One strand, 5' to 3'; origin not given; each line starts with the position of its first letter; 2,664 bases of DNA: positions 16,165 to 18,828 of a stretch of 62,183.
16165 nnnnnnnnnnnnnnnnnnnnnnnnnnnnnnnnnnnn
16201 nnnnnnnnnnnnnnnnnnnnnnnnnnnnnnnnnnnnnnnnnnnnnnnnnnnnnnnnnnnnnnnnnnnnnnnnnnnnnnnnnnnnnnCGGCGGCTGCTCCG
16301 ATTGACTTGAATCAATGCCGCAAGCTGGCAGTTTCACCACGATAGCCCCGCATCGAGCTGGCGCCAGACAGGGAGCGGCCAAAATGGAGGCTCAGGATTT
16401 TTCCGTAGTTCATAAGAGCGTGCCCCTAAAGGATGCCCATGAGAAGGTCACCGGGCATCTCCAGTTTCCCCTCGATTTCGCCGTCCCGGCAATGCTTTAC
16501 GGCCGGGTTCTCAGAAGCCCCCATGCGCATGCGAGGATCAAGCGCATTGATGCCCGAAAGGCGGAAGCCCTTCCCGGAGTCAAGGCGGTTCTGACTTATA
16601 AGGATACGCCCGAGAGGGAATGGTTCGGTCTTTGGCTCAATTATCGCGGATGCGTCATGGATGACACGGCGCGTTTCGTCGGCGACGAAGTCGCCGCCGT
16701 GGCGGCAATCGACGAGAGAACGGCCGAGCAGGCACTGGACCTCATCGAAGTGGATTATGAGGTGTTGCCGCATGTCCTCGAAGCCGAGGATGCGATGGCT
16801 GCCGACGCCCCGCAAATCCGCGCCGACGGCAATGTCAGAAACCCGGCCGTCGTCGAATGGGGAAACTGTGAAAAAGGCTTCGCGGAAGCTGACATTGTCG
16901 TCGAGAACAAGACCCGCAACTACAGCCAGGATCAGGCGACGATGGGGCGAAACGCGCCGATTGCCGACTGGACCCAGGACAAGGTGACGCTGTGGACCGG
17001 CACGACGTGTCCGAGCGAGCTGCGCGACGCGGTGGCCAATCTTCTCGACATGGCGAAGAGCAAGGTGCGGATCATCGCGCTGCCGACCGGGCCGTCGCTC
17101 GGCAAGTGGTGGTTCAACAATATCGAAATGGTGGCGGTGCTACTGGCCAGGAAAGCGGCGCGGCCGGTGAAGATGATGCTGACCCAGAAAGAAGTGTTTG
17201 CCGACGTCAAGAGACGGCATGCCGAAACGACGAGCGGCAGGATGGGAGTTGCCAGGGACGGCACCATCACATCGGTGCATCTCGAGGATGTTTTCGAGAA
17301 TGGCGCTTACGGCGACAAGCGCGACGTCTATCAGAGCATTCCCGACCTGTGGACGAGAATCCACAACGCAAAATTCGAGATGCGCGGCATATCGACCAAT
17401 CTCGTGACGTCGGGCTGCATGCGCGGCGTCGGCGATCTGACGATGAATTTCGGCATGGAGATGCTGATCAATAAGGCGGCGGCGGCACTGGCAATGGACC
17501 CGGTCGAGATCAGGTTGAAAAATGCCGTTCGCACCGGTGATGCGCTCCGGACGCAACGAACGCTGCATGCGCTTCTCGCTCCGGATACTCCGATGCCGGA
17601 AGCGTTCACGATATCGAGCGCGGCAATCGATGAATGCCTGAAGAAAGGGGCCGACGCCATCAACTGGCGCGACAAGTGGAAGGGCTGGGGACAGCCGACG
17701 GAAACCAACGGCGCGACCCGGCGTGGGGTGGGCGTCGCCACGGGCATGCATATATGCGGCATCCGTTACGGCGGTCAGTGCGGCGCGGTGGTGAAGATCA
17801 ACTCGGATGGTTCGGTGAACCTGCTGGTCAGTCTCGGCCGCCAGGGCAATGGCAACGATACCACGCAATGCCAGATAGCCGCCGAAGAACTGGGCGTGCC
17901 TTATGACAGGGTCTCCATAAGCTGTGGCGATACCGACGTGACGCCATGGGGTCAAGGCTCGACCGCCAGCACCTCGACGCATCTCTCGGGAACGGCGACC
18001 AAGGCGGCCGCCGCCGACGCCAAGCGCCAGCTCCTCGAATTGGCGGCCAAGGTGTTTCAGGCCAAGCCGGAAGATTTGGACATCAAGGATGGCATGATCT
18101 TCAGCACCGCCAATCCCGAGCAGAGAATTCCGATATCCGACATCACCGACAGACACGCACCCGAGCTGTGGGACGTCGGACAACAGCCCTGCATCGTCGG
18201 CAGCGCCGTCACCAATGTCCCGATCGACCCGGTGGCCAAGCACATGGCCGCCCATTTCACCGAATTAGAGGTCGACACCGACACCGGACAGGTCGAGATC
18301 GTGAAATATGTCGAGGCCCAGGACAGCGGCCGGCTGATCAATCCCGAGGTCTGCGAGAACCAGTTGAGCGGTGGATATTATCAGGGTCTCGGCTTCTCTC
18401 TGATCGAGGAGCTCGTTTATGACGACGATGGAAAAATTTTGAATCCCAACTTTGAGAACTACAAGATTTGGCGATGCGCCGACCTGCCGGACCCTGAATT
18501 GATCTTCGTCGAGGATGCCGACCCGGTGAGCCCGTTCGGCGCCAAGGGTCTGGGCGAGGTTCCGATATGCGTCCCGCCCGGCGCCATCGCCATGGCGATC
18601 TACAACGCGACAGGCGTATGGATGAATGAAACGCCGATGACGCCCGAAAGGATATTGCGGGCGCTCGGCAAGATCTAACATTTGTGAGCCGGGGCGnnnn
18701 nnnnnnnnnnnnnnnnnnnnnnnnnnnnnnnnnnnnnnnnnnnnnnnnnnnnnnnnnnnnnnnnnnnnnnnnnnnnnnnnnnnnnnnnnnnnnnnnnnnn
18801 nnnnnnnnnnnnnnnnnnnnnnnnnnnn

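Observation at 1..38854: ~38.8-kb molybdoenzyme-dense island bounded by IS remnants and a tRNA 3' fragment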

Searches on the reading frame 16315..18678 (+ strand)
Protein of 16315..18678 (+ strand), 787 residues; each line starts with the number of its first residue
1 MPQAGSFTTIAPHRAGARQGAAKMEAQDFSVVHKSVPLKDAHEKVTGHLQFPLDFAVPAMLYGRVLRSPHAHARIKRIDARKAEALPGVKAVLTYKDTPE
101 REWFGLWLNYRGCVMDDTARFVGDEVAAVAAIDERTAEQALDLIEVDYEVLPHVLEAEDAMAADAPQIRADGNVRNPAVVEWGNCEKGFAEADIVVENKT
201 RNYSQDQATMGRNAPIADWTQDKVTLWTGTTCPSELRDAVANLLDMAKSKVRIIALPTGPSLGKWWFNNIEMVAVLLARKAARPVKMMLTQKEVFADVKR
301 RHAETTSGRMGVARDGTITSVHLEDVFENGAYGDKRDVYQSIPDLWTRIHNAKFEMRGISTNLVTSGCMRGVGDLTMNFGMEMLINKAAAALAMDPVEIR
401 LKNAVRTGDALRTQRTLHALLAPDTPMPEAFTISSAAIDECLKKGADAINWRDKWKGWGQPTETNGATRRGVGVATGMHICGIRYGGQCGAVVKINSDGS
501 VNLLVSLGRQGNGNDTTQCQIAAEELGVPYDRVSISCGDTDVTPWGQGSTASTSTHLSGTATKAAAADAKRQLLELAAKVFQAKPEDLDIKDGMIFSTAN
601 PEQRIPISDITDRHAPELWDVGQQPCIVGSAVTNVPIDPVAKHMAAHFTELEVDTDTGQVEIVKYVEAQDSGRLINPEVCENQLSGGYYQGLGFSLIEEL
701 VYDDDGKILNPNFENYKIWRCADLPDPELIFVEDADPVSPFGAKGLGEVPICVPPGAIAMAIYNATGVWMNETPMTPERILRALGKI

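Call 8: search_protein_families(library=pfam, proteins=[window:16315-18678:+], max_evalue=0.001)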
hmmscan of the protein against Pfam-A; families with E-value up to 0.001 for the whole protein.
window:16315-18678:+ (787 aa): 3 families
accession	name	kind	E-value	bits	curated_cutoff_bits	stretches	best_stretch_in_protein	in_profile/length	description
PF20256.3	MoCoBD_2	-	1.7e-69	234.9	27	1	447-725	4-283/283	Molybdopterin cofactor-binding domain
PF02738.23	MoCoBD_1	-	1.1e-47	162.6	27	1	179-404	12-244/244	Molybdopterin cofactor-binding domain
PF01315.27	Ald_Xan_dh_C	-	1.1e-27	96.9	31.3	1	46-152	1-110/110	Aldehyde oxidase and xanthine dehydrogenase, a/b hammerhead domain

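Call 14: search_protein_families(library=ncbifam, proteins=[window:16315-18678:+], max_evalue=0.00001)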
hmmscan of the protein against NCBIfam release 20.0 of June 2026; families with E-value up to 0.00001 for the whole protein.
window:16315-18678:+ (787 aa): 13 families
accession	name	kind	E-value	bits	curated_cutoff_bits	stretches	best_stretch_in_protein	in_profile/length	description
NF043082.1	XdhA_XDHase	equivalog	4.4e-147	491.3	780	1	34-784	3-752/758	xanthine dehydrogenase subunit XdhA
NF007426.0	PRK09970.1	equivalog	1.8e-146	489.2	916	1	30-783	4-754/761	xanthine dehydrogenase molybdenum-binding subunit XdhA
TIGR03194.1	4hydrxCoA_A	equivalog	1.7e-144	483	994.55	1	36-784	1-746/746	4-hydroxybenzoyl-CoA reductase subunit alpha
TIGR03196.1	pucD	equivalog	2.5e-120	403.1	783.65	1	36-780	7-754/763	xanthine dehydrogenase subunit D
NF041018.1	glyceraldDH_alpha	equivalog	7.4e-102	342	790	1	32-781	3-741/741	glyceraldehyde dehydrogenase subunit alpha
TIGR03313.1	Se_sel_red_Mo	hypoth_equivalog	2.1e-96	323.6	1101.9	2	181-786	360-951/951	molybdopterin-dependent oxidoreductase Mo/Fe-S-binding subunit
NF040766.1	CODH_aero_grp5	exception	2.3e-91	307.2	950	2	39-611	12-591/785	aerobic carbon-monoxide dehydrogenase large subunit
NF041671.1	peri_hyde_PaoC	equivalog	2.2e-89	300.8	1180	1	25-785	11-732/735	aldehyde oxidoreductase molybdenum-binding subunit PaoC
TIGR03311.1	Se_dep_XDH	equivalog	1.7e-78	264.6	830.45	3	27-415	157-551/848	selenium-dependent xanthine dehydrogenase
NF045668.1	pterin_aldehy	equivalog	1.3e-77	261.8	1100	1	26-784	169-904/905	molybdopterin-dependent aldehyde oxidoreductase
TIGR02416.1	CO_dehy_Mo_lg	equivalog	5.5e-75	253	991.15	1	51-780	12-767/770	aerobic carbon-monoxide dehydrogenase large subunit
TIGR02965.1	xanthine_xdhB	equivalog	4.5e-70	236.7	849.5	1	32-785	1-755/758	xanthine dehydrogenase molybdopterin binding subunit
TIGR02969.1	mam_aldehyde_ox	subfamily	1.3e-31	109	1912.3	1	60-765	605-1278/1330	aldehyde oxidase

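Call 55: search_solved_structures(query=window:16315-18678:+, max_evalue=1e-40)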
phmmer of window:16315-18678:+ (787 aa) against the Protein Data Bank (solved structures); distinct sequences matched with E-value up to 1e-40: 20.
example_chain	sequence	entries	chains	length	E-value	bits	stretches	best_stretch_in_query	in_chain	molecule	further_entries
1rm6_A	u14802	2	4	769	2.4e-91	310.3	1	33-784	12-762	4-hydroxybenzoyl-CoA reductase alpha subunit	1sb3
1t3q_B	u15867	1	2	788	1e-74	255.3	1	39-784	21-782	quinoline 2-oxidoreductase large subunit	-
8uem_A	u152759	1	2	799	4.5e-74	253.2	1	45-784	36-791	Carbon monoxide dehydrogenase (Large chain), CoxL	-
7dqx_A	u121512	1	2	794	2.7e-70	240.7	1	34-781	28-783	6-hydroxypseudooxynicotine dehydrogenase complex subunit gamma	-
5g5h_C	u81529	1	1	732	4e-58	200.4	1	40-784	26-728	Aldehyde oxidoreductase molybdenum-binding subunit PaoC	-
5g5g_C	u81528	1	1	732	4.8e-57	196.8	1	40-784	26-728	PUTATIVE XANTHINE DEHYDROGENASE YAGS FAD-BINDING SUBUNIT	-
1n5w_B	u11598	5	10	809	1.3e-55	192.1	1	51-752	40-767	Carbon monoxide dehydrogenase large chain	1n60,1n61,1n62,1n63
1zxi_B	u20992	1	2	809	1.8e-55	191.6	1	51-752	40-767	Carbon monoxide dehydrogenase large chain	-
3hrd_A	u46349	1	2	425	2.2e-53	184.7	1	27-418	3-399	Nicotinate dehydrogenase large molybdopterin subunit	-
4zoh_A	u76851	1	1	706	1.6e-52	181.9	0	484-761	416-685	Putative oxidoreductase molybdopterin-binding subunit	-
3hrd_B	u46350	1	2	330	9.3e-50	172.7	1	469-784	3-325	Nicotinate dehydrogenase medium molybdopterin subunit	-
1ffu_B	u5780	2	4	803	1.2e-49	172.4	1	45-784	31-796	CUTL, MOLYBDOPROTEIN OF CARBON MONOXIDE DEHYDROGENASE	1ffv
5y6q_C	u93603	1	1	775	9.7e-48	166.1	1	40-780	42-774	Aldehyde oxidase large subunit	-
1dgj_A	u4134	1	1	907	9.3e-44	152.9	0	28-565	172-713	ALDEHYDE OXIDOREDUCTASE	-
1sij_A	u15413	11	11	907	5.9e-42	146.9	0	35-567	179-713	Aldehyde oxidoreductase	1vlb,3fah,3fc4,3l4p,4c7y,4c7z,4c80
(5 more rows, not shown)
